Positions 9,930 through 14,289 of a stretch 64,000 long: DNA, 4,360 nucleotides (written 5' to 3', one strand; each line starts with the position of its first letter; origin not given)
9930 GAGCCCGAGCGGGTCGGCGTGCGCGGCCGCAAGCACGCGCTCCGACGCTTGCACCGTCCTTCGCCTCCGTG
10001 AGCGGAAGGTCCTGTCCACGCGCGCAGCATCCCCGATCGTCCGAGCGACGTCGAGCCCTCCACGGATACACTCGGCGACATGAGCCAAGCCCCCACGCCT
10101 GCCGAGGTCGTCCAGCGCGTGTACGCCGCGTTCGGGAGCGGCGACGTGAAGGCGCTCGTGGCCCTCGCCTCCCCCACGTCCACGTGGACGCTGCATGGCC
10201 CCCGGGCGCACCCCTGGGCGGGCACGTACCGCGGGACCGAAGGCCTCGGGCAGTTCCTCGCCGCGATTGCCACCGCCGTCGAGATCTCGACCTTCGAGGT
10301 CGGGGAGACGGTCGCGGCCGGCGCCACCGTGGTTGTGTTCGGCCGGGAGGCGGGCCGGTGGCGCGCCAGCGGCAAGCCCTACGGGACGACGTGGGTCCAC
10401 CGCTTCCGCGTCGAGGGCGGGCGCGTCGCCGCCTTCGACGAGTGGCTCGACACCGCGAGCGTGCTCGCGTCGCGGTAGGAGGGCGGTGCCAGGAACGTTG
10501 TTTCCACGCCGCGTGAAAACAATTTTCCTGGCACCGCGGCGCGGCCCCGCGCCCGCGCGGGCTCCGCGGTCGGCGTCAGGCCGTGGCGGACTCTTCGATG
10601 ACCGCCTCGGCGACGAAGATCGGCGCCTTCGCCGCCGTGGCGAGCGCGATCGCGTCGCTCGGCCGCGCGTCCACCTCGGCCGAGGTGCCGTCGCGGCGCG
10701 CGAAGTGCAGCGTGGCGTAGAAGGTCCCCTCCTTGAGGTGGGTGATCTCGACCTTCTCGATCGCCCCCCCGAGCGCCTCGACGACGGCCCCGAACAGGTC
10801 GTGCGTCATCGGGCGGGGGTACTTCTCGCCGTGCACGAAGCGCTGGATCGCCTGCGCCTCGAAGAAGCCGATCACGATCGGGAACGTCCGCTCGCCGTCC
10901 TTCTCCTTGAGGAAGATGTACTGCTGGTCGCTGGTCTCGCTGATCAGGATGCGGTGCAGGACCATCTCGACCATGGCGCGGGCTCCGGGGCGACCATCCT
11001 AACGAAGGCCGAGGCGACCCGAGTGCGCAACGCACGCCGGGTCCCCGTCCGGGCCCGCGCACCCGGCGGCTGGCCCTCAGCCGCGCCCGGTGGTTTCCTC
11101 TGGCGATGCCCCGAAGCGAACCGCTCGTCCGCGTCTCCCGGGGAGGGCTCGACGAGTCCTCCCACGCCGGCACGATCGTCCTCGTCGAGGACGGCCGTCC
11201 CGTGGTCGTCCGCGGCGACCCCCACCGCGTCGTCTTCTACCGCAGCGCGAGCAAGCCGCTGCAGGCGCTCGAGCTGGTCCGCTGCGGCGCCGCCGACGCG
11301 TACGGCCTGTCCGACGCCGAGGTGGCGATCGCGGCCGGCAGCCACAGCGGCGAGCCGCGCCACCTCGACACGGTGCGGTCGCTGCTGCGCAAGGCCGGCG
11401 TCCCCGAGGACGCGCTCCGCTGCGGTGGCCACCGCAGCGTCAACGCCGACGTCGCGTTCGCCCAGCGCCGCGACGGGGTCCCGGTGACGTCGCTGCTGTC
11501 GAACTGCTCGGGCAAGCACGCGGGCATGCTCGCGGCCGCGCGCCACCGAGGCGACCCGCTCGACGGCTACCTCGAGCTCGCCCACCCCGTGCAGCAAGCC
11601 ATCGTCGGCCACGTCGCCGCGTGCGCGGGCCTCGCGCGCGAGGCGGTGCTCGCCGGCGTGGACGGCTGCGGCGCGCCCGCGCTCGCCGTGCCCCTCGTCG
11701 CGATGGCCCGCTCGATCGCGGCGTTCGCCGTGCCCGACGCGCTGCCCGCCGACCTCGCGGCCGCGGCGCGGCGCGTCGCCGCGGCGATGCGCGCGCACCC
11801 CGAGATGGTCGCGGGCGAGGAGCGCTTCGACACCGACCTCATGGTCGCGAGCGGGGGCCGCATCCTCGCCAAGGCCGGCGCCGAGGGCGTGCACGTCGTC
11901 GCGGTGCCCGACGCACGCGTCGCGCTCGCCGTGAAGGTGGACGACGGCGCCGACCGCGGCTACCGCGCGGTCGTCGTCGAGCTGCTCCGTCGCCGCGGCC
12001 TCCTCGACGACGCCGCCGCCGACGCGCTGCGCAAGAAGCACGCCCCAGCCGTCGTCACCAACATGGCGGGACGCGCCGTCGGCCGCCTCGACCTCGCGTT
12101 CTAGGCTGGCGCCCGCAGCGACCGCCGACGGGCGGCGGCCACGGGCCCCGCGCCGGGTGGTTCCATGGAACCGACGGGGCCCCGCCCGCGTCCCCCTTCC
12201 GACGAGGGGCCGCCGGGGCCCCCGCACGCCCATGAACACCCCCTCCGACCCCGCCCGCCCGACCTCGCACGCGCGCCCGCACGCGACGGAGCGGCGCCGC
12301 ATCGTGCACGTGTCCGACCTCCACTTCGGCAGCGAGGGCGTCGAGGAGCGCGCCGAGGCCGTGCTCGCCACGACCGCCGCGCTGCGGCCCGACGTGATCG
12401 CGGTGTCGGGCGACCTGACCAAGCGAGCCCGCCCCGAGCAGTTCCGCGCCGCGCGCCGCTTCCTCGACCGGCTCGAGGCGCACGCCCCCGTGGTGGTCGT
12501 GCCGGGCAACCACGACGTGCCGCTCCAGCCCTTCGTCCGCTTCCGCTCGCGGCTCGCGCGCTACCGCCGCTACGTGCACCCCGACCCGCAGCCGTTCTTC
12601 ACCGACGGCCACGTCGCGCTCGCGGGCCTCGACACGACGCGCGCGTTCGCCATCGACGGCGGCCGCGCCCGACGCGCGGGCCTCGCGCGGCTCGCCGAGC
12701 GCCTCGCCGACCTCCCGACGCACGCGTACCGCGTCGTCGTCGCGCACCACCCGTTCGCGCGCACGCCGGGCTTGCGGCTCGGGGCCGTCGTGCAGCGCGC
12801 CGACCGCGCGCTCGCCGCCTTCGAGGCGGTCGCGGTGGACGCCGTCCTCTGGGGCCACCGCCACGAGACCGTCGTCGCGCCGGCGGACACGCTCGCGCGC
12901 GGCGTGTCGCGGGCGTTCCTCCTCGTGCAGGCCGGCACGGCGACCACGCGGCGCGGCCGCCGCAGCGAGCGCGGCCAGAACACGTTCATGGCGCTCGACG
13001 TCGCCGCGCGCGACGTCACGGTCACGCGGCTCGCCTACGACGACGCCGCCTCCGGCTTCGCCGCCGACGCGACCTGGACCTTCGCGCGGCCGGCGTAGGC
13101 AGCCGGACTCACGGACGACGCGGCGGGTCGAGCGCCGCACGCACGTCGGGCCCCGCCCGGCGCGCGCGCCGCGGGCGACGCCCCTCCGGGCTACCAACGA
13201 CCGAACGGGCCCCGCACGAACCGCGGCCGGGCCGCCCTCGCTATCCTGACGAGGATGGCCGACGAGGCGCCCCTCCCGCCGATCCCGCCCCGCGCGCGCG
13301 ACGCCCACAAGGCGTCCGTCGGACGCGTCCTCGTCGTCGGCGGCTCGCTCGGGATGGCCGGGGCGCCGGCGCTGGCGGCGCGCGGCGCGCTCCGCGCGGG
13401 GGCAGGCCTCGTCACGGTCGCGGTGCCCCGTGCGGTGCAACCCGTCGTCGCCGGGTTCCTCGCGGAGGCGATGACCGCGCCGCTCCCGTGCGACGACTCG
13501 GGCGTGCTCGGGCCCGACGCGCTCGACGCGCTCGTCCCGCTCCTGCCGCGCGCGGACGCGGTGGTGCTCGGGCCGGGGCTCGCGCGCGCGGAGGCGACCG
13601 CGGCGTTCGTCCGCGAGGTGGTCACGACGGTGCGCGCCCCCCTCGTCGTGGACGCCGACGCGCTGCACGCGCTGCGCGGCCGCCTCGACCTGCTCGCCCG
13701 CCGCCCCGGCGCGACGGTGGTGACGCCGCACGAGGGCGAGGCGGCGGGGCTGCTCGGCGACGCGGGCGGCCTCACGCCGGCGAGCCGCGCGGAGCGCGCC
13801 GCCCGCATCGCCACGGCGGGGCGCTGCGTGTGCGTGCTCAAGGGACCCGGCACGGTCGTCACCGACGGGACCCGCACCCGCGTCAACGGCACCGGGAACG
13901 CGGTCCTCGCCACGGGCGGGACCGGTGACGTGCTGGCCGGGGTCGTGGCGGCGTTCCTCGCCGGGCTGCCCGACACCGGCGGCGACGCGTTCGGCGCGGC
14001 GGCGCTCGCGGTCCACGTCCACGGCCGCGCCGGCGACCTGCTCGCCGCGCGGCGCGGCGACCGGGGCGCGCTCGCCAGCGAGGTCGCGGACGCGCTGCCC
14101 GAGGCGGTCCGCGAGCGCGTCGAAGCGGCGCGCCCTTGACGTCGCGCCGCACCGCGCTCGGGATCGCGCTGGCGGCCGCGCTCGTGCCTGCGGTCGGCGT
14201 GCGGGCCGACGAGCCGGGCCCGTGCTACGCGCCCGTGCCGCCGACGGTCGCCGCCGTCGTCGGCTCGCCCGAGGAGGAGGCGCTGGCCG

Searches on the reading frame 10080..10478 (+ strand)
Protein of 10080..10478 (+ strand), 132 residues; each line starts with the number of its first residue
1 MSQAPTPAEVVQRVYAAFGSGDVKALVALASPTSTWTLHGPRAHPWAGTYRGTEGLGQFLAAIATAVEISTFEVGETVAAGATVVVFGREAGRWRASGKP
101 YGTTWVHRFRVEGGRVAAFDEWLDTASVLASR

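Call 31: search_protein_families(library=pfam, proteins=[window:10080-10478:+], max_evalue=0.01)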
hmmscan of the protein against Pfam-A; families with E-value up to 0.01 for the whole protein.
window:10080-10478:+ (132 aa): 3 families
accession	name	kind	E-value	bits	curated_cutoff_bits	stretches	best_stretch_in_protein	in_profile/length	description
PF12680.13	SnoaL_2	-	9.2e-15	55.5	27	1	11-118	1-101/102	SnoaL-like domain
PF07366.18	SnoaL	-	1.3e-05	25.4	28.4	1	11-129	3-123/126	SnoaL-like polyketide cyclase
PF14534.12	DUF4440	-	0.0011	19.8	25.2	1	9-104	3-93/107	Domain of unknown function (DUF4440)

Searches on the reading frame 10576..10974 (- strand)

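Call 31: search_protein_families(library=pfam, proteins=[window:10576-10974:-], max_evalue=0.01)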
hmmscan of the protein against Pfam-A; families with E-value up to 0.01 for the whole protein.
window:10576-10974:- (132 aa): 1 family
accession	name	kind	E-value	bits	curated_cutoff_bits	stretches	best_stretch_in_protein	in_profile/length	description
PF02577.19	BFN_dom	-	5.8e-39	132.8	27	1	20-130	1-108/112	Bifunctional nuclease domain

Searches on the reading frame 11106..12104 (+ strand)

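Call 48: search_protein_families(library=pfam, proteins=[window:11106-12104:+], max_evalue=0.001)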
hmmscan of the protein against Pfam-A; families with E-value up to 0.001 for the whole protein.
window:11106-12104:+ (332 aa): 1 family
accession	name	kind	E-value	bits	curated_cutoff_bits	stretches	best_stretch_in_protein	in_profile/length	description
PF06089.17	Asparaginase_II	-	2.2e-106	356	25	1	8-328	1-320/322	L-asparaginase II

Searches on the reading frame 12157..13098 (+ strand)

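Call 48: search_protein_families(library=pfam, proteins=[window:12157-13098:+], max_evalue=0.001)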
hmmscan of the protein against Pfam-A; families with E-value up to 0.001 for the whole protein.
window:12157-13098:+ (313 aa): 3 families
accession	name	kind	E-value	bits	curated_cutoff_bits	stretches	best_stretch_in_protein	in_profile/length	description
PF00149.33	Metallophos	-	2.2e-17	64.6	21.5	1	48-237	2-190/191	Calcineurin-like phosphoesterase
PF12850.12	Metallophos_2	-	1.7e-11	44.8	27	1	48-282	2-151/154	Calcineurin-like phosphoesterase superfamily domain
PF14582.11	Metallophos_3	-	4.7e-05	23.3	28.2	0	98-158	77-139/259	Metallophosphoesterase, calcineurin superfamily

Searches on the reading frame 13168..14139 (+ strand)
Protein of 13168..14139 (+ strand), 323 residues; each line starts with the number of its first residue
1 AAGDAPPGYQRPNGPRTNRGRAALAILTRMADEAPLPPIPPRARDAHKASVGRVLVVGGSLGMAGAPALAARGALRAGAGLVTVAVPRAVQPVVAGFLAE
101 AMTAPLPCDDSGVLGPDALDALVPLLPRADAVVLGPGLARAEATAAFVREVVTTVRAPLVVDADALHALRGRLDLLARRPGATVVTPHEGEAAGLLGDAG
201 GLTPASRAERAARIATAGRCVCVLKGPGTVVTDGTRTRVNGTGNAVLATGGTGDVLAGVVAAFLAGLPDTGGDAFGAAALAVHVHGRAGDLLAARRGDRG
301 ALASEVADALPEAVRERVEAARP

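Call 48: search_protein_families(library=pfam, proteins=[window:13168-14139:+], max_evalue=0.001)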
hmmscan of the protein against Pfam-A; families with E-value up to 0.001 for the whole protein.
window:13168-14139:+ (323 aa): 2 families
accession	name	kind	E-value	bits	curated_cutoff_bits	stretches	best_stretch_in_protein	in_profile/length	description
PF01256.23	Carb_kinase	-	3.3e-50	171.3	27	1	54-311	1-241/242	NAD(P)H-hydrate dehydratase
PF02110.20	HK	-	2.1e-07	31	27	1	208-311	141-242/247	Hydroxyethylthiazole kinase family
